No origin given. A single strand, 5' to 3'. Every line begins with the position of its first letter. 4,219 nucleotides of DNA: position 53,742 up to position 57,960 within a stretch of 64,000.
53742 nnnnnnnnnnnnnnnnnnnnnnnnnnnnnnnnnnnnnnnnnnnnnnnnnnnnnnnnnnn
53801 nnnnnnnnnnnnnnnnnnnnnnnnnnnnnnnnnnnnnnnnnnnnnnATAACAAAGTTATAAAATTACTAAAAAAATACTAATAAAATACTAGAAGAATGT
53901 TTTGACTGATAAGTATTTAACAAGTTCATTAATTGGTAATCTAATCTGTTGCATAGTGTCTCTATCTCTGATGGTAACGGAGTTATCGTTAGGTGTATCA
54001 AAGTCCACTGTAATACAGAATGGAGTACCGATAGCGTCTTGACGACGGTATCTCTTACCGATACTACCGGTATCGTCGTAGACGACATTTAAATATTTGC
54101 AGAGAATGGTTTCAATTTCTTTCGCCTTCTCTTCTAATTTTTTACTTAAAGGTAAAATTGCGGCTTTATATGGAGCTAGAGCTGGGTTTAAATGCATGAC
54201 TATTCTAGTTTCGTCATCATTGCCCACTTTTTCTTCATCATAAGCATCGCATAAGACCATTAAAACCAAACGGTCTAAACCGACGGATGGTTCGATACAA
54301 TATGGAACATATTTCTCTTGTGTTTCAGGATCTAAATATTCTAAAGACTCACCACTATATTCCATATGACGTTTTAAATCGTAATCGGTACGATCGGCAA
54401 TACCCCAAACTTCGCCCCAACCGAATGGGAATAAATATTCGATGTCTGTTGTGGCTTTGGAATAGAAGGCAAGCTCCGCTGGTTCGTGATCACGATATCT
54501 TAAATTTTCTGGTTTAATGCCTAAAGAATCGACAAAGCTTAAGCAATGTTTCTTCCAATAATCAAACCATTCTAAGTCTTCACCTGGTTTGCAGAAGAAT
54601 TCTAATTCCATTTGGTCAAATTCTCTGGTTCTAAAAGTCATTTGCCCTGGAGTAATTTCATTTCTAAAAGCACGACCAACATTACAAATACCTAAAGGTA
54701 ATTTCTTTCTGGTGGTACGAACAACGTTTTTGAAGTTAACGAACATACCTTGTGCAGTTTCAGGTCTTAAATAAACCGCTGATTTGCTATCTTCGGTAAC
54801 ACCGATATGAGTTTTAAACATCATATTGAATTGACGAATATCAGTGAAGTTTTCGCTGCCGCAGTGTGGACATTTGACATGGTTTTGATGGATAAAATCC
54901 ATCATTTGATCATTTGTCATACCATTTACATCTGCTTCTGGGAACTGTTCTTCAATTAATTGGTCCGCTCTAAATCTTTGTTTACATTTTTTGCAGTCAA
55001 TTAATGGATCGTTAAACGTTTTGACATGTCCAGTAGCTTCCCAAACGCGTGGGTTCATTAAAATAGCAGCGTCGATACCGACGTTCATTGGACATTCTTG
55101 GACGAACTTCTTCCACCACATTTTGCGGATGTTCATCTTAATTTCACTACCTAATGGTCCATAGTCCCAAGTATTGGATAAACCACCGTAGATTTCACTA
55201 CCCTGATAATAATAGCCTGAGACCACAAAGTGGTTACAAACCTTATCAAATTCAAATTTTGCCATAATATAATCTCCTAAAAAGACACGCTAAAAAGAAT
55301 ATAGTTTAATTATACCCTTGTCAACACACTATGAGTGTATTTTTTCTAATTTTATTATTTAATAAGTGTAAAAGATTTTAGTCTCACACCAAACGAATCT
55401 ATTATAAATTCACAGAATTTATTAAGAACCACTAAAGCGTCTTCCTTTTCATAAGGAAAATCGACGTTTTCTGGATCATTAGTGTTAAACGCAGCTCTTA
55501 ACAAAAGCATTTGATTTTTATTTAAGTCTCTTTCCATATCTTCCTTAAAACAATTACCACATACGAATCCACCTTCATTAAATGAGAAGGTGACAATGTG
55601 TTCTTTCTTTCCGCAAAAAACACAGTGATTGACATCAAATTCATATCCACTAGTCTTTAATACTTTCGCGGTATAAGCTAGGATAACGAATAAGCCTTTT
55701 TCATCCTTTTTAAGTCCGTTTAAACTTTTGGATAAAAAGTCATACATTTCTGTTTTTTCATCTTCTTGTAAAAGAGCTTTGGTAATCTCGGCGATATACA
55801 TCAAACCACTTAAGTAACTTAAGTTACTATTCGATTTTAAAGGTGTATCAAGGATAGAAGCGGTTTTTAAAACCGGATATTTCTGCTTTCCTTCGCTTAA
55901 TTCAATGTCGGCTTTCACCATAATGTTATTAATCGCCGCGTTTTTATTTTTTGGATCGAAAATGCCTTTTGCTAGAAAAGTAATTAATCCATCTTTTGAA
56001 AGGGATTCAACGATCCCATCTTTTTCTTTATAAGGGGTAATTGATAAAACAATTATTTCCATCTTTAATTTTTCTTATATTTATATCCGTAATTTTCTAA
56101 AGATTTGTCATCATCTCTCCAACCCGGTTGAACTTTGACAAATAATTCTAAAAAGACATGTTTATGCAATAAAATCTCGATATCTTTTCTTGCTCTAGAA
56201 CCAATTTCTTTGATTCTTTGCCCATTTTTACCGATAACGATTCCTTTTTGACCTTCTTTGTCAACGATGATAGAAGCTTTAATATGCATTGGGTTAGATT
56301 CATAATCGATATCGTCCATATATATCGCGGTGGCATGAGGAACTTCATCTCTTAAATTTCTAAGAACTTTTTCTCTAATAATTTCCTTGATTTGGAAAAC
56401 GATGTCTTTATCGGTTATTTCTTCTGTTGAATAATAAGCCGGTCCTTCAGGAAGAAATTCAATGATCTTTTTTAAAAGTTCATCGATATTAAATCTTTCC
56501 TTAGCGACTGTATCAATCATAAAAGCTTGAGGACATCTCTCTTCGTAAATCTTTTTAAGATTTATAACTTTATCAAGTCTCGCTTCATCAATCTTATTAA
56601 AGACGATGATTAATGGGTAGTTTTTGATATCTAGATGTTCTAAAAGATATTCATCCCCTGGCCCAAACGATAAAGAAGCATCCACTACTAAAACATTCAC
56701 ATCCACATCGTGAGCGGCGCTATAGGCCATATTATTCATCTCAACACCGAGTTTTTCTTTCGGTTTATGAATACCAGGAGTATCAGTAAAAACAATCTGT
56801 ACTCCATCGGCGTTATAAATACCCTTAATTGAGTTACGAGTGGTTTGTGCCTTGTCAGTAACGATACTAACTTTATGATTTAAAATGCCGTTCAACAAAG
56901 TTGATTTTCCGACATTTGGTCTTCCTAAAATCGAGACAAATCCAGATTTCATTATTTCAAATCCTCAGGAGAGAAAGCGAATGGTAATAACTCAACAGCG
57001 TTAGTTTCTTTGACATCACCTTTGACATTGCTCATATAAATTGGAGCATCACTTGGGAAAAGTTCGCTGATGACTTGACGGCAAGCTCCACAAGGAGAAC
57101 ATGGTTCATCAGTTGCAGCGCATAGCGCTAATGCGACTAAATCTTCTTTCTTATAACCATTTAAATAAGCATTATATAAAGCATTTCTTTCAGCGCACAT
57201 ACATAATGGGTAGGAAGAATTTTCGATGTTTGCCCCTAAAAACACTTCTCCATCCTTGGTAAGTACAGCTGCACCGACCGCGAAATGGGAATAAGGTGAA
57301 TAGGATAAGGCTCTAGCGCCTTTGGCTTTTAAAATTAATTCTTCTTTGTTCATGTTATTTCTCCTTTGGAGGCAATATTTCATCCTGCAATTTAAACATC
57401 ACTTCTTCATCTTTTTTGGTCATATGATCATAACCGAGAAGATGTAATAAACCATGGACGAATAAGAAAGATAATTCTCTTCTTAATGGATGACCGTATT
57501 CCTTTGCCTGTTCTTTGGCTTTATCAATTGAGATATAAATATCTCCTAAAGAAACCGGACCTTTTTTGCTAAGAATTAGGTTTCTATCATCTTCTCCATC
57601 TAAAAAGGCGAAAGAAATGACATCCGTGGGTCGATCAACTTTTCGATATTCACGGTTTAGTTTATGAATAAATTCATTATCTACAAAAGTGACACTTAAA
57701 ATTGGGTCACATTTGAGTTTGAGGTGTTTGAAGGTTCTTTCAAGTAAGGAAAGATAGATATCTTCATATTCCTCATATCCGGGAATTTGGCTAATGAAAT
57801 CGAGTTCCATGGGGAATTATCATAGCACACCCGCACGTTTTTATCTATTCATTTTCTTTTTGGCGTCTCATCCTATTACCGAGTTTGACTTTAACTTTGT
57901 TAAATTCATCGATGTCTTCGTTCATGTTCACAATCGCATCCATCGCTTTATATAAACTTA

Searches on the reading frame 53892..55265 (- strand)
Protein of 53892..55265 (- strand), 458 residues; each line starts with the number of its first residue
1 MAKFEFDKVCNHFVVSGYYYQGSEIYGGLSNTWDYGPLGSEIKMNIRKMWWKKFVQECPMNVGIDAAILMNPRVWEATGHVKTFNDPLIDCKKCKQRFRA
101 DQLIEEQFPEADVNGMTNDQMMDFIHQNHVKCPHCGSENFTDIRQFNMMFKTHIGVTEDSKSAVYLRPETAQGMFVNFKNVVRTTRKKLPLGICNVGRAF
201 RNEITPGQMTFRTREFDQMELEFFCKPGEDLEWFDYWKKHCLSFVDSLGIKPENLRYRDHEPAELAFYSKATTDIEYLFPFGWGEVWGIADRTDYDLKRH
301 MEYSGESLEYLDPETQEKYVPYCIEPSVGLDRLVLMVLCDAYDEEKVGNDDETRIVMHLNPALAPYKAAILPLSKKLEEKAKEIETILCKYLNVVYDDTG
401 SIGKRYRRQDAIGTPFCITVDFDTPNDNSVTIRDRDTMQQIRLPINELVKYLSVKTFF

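Call 36: search_protein_families(library=pfam, proteins=[window:53892-55265:-], max_evalue=0.01)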
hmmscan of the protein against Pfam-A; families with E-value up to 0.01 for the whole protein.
window:53892-55265:- (458 aa): 4 families
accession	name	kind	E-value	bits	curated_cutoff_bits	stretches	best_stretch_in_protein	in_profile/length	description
PF03129.25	HGTP_anticodon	-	3.7e-21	75.5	21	1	367-453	1-92/94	Anticodon binding domain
PF00587.30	tRNA-synt_2b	-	3.4e-12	47.2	29.3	1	158-338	5-176/179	tRNA synthetase class II core domain (G, H, P, S and T)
PF23451.1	Zn_ribbon_PaaD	-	0.001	19.1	27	0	126-146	11-31/53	PaaD zinc beta ribbon domain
PF09723.15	Zn_ribbon_8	-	0.0087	16.5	34.4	0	124-140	21-37/41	Zinc ribbon domain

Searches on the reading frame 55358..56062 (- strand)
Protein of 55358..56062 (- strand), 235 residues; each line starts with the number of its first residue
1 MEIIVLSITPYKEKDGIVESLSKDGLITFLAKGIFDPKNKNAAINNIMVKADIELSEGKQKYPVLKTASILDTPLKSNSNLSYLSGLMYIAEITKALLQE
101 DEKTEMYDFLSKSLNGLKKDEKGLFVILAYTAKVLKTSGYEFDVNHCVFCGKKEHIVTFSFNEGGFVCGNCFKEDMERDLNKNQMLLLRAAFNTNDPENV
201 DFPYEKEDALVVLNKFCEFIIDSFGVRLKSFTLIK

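Call 36: search_protein_families(library=pfam, proteins=[window:55358-56062:-], max_evalue=0.01)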
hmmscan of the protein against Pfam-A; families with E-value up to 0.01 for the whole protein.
window:55358-56062:- (235 aa): 3 families
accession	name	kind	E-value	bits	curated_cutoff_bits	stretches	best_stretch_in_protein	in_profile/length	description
PF02565.21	RecO_C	-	3.8e-20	72.7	22.1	1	80-219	3-147/157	Recombination protein O C terminal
PF11967.14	RecO_N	-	2e-07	31.4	27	1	4-72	9-78/80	Recombination protein O N terminal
PF14471.11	DUF4428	-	0.0049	17.1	27.8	0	146-176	1-33/51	Domain of unknown function (DUF4428)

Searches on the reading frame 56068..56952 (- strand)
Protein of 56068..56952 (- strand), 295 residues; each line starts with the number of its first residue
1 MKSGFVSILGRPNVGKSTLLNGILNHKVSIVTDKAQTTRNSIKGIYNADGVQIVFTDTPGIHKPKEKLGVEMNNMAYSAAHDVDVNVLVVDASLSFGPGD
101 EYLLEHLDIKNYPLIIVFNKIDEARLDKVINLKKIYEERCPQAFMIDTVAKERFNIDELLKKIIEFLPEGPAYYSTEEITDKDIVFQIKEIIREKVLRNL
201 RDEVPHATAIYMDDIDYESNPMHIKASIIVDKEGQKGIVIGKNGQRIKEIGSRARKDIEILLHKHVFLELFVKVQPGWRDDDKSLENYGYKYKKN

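Call 36: search_protein_families(library=pfam, proteins=[window:56068-56952:-], max_evalue=0.01)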
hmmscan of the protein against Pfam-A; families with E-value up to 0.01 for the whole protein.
window:56068-56952:- (295 aa): 9 families
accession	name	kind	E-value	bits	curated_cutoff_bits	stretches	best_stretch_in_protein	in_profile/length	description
PF01926.29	MMR_HSR1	-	2.2e-25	89.4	21.9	1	6-120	2-113/113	50S ribosome-binding GTPase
PF07650.23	KH_2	-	4e-19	68.6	22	1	219-279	15-78/78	KH domain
PF02421.24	FeoB_N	-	3.1e-12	46.7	27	1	6-163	3-156/156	Ferrous iron transport protein B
PF00009.33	GTP_EFTU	-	2.5e-09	37.4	26.5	1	8-168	8-187/188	Elongation factor Tu GTP binding domain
PF00350.29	Dynamin_N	-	1.4e-07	32.1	27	1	46-120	96-167/168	Dynamin family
PF04548.22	AIG1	-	8.6e-06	25.7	27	1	8-142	5-144/212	AIG1 family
PF03193.22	RsgA_GTPase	-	1.4e-05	25.5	30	0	4-63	107-170/174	RsgA GTPase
PF16897.10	MMR_HSR1_Xtn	-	0.00051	20.4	35.2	1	112-165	56-102/106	C-terminal region of MMR_HSR1 domain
PF00071.28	Ras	-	0.00063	19.8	21.6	1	8-165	4-158/162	Ras family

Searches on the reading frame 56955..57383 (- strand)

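Call 36: search_protein_families(library=pfam, proteins=[window:56955-57383:-], max_evalue=0.01)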
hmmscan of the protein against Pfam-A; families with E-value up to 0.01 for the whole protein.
window:56955-57383:- (143 aa): 3 families
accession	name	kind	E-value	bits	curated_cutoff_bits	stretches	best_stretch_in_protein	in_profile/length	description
PF00383.29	dCMP_cyt_deam_1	-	1.2e-17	64.1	25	1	13-108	4-93/102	Cytidine and deoxycytidylate deaminase zinc-binding region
PF08211.18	dCMP_cyt_deam_2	-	4e-11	43.7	25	1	11-92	39-120/130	Cytidine and deoxycytidylate deaminase zinc-binding region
PF14421.12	LmjF365940-deam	-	0.004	17.3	27.1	0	44-87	58-103/218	LmjF365940 subfamily CDD/CDA-like deaminase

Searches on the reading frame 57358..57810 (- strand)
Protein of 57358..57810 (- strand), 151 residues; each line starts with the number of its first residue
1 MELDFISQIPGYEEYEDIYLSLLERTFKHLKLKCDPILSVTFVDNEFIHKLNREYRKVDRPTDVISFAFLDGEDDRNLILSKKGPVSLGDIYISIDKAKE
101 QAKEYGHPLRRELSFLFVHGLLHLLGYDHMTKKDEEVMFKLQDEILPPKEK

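Call 36: search_protein_families(library=pfam, proteins=[window:57358-57810:-], max_evalue=0.01)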
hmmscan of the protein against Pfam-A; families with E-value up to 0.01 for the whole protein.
window:57358-57810:- (151 aa): 1 family
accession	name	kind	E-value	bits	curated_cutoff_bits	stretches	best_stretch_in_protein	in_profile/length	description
PF02130.23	YbeY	-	2.2e-45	154.1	25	1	14-146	6-126/129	Endoribonuclease YbeY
